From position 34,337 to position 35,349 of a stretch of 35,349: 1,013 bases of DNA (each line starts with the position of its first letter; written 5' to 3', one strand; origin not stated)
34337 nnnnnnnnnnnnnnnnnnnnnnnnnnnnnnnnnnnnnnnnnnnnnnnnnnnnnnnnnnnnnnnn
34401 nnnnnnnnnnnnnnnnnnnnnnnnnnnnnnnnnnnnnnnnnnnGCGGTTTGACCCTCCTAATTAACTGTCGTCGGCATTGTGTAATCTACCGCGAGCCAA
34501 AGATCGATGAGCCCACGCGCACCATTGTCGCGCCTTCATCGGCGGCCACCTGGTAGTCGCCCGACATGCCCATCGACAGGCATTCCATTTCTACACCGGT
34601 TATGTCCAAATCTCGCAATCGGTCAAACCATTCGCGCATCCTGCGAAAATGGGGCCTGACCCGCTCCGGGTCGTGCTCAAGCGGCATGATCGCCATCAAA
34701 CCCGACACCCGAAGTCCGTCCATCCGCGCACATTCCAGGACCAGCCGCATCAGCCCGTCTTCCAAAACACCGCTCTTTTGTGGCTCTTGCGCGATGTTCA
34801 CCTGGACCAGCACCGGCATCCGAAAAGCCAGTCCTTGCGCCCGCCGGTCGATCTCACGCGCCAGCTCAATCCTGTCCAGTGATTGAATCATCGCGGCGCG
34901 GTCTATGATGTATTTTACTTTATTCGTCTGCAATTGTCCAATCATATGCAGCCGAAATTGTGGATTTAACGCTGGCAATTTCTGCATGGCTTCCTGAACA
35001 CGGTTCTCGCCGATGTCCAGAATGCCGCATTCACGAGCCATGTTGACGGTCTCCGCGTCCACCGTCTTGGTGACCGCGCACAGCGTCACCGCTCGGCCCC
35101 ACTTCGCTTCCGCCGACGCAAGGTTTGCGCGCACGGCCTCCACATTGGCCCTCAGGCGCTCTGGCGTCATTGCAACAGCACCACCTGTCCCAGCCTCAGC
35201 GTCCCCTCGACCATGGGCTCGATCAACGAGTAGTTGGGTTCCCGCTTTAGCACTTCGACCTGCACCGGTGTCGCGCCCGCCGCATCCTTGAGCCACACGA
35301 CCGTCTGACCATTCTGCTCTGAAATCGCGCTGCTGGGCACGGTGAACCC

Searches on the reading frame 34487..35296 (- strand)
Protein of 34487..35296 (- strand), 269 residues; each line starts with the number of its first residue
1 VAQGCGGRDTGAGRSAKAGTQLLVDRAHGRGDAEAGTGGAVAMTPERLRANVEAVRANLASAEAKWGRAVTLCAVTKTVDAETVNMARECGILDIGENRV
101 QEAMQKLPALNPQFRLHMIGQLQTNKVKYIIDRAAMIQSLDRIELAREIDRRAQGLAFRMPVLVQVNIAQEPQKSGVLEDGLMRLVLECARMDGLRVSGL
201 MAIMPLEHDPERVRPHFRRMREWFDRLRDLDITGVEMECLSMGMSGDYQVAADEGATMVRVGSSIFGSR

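Call 76: search_protein_families(library=pfam, proteins=[window:34487-35296:-], max_evalue=0.001)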
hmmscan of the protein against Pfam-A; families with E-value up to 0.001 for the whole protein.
window:34487-35296:- (269 aa): 1 family
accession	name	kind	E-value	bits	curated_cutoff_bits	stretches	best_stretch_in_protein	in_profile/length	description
PF01168.26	Ala_racemase_N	-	5.4e-20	72.5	24.1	1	51-268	2-218/220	Alanine racemase, N-terminal domain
